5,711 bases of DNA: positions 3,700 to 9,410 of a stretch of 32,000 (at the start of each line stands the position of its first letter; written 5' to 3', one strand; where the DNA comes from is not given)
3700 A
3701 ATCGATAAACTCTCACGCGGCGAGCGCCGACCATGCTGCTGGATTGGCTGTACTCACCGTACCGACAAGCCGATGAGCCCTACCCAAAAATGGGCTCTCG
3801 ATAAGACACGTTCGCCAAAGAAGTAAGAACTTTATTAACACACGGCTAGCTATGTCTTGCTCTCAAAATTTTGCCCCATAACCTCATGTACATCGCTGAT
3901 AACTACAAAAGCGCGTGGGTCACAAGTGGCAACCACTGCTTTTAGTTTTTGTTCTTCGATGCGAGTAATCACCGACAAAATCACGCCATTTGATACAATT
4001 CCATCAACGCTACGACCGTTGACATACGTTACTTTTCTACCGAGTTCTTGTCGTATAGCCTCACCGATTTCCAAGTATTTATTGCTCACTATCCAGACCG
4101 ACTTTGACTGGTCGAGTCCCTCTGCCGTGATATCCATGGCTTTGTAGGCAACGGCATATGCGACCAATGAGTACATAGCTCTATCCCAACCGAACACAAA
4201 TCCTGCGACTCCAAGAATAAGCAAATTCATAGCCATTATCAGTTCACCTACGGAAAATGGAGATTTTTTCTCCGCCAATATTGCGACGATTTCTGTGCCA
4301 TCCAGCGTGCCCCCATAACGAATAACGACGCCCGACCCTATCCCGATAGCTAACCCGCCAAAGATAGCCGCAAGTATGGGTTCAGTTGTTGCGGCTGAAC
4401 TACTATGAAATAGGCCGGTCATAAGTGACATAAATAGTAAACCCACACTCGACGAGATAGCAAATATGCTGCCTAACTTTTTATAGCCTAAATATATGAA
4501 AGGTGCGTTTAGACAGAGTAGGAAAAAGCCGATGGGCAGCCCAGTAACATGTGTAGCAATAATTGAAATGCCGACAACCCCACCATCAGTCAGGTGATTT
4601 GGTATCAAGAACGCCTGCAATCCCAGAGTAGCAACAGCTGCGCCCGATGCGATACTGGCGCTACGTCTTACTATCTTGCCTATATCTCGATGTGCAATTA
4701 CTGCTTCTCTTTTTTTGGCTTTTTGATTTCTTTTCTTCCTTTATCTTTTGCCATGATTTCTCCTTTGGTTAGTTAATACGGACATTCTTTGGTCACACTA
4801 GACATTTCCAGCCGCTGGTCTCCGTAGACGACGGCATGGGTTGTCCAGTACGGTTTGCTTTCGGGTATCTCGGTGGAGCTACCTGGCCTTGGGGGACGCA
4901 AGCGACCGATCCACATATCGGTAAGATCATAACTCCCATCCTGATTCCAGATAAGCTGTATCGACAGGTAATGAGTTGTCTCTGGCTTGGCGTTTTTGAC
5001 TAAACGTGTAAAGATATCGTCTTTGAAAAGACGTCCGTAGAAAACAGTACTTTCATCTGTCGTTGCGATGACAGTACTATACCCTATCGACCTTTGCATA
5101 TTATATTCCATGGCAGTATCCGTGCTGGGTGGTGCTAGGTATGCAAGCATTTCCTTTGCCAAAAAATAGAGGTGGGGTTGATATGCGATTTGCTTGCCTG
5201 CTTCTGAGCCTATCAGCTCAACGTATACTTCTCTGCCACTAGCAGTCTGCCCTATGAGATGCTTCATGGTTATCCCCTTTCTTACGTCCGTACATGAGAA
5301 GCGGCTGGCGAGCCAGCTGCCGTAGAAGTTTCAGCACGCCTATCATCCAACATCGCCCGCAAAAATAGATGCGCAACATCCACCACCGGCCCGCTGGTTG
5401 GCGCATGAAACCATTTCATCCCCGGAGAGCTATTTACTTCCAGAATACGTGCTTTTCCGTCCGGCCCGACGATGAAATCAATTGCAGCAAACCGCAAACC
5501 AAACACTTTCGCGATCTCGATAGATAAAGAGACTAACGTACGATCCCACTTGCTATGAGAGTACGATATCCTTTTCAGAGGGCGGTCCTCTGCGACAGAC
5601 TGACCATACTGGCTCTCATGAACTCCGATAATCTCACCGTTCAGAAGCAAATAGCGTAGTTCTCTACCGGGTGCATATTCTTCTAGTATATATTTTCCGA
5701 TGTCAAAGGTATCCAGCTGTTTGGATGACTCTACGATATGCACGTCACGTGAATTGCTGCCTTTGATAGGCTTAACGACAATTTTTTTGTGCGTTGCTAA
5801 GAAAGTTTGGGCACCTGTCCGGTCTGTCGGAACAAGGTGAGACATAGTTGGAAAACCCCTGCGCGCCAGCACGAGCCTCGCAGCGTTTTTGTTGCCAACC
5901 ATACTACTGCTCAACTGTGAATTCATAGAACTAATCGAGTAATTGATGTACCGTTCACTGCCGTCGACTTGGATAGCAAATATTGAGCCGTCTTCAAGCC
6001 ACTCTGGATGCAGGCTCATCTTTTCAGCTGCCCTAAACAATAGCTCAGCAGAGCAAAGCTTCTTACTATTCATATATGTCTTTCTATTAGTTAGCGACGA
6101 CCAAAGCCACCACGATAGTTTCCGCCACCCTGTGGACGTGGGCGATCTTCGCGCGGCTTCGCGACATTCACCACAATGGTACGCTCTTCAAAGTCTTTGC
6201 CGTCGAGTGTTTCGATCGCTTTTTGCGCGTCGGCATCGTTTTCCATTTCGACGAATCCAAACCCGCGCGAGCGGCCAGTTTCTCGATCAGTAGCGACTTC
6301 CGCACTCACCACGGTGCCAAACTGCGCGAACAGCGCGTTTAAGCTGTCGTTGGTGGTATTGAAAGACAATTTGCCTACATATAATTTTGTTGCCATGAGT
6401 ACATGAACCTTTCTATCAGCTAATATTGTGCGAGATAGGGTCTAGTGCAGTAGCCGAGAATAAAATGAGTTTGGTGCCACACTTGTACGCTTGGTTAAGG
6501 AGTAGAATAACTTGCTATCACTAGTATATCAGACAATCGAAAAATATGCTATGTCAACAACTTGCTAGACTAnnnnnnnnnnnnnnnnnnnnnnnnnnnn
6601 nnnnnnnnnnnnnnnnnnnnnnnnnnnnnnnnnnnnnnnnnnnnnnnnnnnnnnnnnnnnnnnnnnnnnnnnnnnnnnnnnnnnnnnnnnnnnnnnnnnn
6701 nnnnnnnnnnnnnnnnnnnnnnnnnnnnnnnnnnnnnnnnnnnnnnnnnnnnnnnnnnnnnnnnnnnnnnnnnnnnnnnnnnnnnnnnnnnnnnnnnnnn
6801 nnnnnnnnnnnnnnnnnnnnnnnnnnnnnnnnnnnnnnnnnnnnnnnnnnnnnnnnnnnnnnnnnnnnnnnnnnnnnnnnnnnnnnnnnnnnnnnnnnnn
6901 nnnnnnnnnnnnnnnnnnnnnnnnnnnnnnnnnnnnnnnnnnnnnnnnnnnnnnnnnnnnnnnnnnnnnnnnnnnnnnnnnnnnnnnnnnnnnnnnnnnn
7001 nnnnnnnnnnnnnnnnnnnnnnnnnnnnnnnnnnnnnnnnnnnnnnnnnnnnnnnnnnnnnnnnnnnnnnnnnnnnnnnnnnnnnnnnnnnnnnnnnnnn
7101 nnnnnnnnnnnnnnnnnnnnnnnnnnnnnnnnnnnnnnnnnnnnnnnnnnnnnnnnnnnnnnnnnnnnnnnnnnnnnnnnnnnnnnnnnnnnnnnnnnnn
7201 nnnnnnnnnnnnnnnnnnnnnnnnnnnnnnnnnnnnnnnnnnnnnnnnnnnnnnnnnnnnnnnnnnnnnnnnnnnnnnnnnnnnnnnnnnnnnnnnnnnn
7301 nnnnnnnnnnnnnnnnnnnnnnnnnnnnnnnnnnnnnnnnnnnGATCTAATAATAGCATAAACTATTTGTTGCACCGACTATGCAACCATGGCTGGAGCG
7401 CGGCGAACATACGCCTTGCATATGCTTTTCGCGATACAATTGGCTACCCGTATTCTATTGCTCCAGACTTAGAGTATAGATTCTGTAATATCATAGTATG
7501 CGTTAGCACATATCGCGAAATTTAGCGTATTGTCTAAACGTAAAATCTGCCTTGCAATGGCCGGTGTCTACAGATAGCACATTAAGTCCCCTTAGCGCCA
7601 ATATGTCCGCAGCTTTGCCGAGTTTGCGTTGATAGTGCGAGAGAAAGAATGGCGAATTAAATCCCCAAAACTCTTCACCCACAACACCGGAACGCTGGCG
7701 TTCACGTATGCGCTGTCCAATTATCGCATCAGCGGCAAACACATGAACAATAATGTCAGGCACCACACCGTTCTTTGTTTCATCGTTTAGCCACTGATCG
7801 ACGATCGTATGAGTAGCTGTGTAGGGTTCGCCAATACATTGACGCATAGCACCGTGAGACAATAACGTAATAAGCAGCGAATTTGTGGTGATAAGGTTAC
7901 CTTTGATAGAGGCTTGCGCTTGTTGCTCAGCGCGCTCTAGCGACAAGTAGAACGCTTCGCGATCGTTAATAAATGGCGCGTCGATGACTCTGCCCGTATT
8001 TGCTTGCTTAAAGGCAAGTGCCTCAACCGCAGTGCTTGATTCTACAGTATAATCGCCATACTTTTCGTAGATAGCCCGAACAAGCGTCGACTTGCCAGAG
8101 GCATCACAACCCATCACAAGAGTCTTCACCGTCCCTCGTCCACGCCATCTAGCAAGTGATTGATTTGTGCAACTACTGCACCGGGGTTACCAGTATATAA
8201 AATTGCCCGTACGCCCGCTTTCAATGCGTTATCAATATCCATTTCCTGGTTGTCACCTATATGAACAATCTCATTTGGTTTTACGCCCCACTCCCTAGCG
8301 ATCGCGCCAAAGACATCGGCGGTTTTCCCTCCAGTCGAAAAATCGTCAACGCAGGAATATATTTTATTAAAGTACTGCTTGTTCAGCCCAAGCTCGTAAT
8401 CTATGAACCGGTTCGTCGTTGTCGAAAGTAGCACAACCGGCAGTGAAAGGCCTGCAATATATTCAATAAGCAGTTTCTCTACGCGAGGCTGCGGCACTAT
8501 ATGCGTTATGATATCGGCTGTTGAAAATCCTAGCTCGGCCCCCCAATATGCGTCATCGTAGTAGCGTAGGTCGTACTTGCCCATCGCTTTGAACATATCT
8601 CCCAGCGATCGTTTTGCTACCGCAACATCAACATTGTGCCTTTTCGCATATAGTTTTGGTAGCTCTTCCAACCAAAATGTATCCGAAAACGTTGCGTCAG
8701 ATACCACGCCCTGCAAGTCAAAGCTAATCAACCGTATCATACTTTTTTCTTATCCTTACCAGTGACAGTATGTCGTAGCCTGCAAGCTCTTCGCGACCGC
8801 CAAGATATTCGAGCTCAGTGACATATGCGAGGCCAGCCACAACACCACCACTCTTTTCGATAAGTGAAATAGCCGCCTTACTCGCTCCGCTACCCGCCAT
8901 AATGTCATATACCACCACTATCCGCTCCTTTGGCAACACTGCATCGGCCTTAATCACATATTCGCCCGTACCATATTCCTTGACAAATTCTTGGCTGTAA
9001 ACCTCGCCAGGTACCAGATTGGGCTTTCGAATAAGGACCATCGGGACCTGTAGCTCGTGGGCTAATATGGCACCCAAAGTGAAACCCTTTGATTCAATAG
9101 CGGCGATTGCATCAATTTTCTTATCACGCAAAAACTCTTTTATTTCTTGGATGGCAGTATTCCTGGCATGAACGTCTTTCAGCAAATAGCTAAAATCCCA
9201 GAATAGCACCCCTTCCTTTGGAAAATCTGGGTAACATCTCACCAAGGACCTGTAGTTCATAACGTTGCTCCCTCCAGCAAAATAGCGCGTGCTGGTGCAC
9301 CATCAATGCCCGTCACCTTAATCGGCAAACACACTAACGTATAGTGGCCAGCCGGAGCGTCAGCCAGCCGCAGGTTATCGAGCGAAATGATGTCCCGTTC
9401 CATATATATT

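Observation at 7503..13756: Eight-gene overlapping operon: NrtR-like regulator + RibA-like + TrpF-like + two PRTases + formamidase-fold + HAD + kinase (no described pathway matches)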

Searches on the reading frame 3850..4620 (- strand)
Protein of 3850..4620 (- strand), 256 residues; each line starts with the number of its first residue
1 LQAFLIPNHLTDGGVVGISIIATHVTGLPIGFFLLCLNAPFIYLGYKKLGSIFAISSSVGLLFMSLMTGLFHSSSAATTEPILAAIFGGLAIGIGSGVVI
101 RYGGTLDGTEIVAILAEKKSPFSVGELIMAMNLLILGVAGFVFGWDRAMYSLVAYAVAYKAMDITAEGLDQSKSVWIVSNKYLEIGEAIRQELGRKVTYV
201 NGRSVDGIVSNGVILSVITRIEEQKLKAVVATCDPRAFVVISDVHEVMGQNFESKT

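Call 75: search_protein_families(library=pfam, proteins=[window:3850-4620:-], max_evalue=0.001)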
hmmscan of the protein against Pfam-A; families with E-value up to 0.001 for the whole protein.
window:3850-4620:- (256 aa): 2 families
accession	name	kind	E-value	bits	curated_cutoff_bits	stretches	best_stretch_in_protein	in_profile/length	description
PF02588.21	YitT_membrane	-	6.7e-59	199.2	24.3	1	1-189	16-204/205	Uncharacterised 5xTM membrane BCR, YitT family COG1284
PF10035.14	DUF2179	-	2.6e-11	43.6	22.8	1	196-249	2-55/55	Uncharacterized protein conserved in bacteria (DUF2179)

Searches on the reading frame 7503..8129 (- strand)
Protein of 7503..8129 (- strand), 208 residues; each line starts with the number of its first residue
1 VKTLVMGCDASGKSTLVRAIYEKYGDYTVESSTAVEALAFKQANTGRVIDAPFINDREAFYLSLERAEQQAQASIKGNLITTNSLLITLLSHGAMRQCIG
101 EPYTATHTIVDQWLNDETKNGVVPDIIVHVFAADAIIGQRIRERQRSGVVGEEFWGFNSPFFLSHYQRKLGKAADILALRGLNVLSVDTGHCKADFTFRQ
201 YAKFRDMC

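Call 3: search_protein_families(library=pfam, proteins=[window:7503-8129:-], max_evalue=0.01)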
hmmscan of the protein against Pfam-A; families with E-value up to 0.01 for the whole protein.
window:7503-8129:- (208 aa): 2 families
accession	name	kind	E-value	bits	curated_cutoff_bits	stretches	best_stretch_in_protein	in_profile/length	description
PF13671.12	AAA_33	-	3.8e-07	30.9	27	1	4-148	3-122/143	AAA domain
PF13521.12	AAA_28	-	0.0018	18.9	27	1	4-74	3-70/164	AAA domain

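Call 4: search_protein_families(library=ncbifam, proteins=[window:7503-8129:-], max_evalue=0.01)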
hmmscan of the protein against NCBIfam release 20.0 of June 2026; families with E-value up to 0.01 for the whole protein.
window:7503-8129:- (208 aa): 1 family
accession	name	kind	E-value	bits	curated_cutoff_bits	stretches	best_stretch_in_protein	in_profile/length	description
NF001387.0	PRK00279.2-5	equivalog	0.0087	15.7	373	0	1-49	1-49/224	adenylate kinase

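Call 41: search_protein_families(library=padloc, proteins=[window:7503-8129:-], max_evalue=0.01)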
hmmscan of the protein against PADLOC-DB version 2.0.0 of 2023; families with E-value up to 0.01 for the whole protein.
window:7503-8129:- (208 aa): 1 family
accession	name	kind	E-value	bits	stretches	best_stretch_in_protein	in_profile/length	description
PDLC02911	VakA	-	4.2e-06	25.4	1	6-147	8-115/163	-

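Call 81: search_solved_structures(query=window:7503-8129:-, max_evalue=1)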
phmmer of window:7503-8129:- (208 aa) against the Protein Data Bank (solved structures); distinct sequences matched with E-value up to 1: 0.

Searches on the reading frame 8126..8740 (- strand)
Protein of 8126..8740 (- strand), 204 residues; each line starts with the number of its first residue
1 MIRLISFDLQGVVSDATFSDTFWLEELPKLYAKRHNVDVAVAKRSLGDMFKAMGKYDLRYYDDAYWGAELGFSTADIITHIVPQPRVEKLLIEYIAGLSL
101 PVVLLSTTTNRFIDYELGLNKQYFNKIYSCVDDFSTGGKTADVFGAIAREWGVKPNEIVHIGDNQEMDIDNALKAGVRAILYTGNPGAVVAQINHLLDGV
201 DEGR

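Call 3: search_protein_families(library=pfam, proteins=[window:8126-8740:-], max_evalue=0.01)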
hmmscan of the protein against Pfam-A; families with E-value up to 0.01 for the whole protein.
window:8126-8740:- (204 aa): 3 families
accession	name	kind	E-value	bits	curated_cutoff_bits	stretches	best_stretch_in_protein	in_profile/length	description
PF00702.32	Hydrolase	-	1.9e-07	32.1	26.4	1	3-176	2-191/191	haloacid dehalogenase-like hydrolase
PF13419.12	HAD_2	-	2.9e-06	27.9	23.8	1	82-181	79-177/178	Haloacid dehalogenase-like hydrolase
PF13242.12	Hydrolase_like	-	6.9e-06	26.3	22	1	143-183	9-49/75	HAD-hyrolase-like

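Call 4: search_protein_families(library=ncbifam, proteins=[window:8126-8740:-], max_evalue=0.01)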
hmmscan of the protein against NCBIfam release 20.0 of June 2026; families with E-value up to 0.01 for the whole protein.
window:8126-8740:- (204 aa): 7 families
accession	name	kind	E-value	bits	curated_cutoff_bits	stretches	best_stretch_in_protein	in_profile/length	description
NF011564.0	PRK14988.1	equivalog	2.5e-09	37.2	189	1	6-192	14-202/225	GMP/IMP nucleotidase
TIGR02253.1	CTE7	subfamily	8.4e-09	35.5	169.75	1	1-182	1-194/221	TIGR02253 family HAD-type hydrolase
TIGR01549.1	HAD-SF-IA-v1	subfamily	2.8e-06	27.8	23.3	1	99-176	76-149/149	HAD-IA family hydrolase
TIGR02252.1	DREG-2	subfamily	5e-05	23.1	155.2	1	142-181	164-203/203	HAD hydrolase, REG-2-like, family IA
NF008018.0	PRK10748.1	equivalog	0.00072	18.8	225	1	109-181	135-206/238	5-amino-6-(5-phospho-D-ribitylamino)uracil phosphatase YigB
TIGR01452.1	PGP_euk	subfamily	0.006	16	201.95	1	138-181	202-245/279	phosphoglycolate/pyridoxal phosphate family phosphatase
TIGR01458.1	HAD-SF-IIA-hyp3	hypoth_equivalog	0.0066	15.8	175.95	1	143-181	184-222/257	TIGR01458 family HAD-type hydrolase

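Call 41: search_protein_families(library=padloc, proteins=[window:8126-8740:-], max_evalue=0.01)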
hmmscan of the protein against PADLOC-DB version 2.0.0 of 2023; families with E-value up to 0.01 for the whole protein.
window:8126-8740:- (204 aa): 0 families

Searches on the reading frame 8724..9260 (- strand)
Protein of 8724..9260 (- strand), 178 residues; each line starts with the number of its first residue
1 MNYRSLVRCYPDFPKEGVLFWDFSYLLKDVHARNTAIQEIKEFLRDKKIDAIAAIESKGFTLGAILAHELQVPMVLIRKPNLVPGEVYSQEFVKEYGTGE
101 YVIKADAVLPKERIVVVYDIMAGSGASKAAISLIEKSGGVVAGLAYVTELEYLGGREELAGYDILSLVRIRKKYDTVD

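Call 3: search_protein_families(library=pfam, proteins=[window:8724-9260:-], max_evalue=0.01)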
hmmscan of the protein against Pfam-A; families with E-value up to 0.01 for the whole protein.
window:8724-9260:- (178 aa): 1 family
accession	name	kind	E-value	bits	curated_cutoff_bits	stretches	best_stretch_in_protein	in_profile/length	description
PF00156.33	Pribosyltran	-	2.8e-07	30.4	26.3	1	35-145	13-121/158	Phosphoribosyl transferase domain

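Call 4: search_protein_families(library=ncbifam, proteins=[window:8724-9260:-], max_evalue=0.01)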
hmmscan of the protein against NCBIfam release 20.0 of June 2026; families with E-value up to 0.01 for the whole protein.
window:8724-9260:- (178 aa): 17 families
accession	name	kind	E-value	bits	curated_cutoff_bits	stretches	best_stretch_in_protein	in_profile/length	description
NF002636.0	PRK02304.1-5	equivalog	1.1e-46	158.5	125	1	2-169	8-175/176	adenine phosphoribosyltransferase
NF002633.0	PRK02304.1-2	equivalog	9e-46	155.8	224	1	1-169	1-169/172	adenine phosphoribosyltransferase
TIGR01090.1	apt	equivalog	2.8e-44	151.2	185.85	1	6-169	4-168/169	adenine phosphoribosyltransferase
NF002634.0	PRK02304.1-3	equivalog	9.8e-39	132.9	170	1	3-163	10-170/182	adenine phosphoribosyltransferase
NF002632.0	PRK02304.1-1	equivalog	2.2e-35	122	243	1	6-166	14-174/183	adenine phosphoribosyltransferase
NF009211.0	PRK12560.1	equivalog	8.1e-21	74.6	188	1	4-178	7-184/187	adenine phosphoribosyltransferase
NF006671.0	PRK09219.1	equivalog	5.5e-16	58.6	177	1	38-172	40-180/192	xanthine phosphoribosyltransferase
TIGR01744.1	XPRTase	equivalog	2.1e-13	50.3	164.45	1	38-172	40-180/191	xanthine phosphoribosyltransferase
NF040646.1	HPT_Archaea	equivalog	2.2e-10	40.4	200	1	40-173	46-177/184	hypoxanthine/guanine phosphoribosyltransferase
NF002635.0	PRK02304.1-4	subfamily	9.8e-10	38.3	146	1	38-175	44-179/188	adenine phosphoribosyltransferase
TIGR00336.1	pyrE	equivalog_domain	1.3e-08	34.8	106.8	1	29-160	34-157/173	orotate phosphoribosyltransferase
TIGR01743.1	purR_Bsub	equivalog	2.9e-08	33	258.7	1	41-171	121-254/268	pur operon repressor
NF006328.0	PRK08558.1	equivalog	6.8e-07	29.1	184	1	22-147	85-212/238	adenine phosphoribosyltransferase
NF005592.0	PRK07322.1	subfamily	6.2e-06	25.7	143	0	26-80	31-84/180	adenine phosphoribosyltransferase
TIGR01367.1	pyrE_Therm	equivalog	5.1e-05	23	150.25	1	102-168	96-160/187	orotate phosphoribosyltransferase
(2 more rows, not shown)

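Call 41: search_protein_families(library=padloc, proteins=[window:8724-9260:-], max_evalue=0.01)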
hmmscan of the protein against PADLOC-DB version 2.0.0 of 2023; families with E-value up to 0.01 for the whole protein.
window:8724-9260:- (178 aa): 0 families
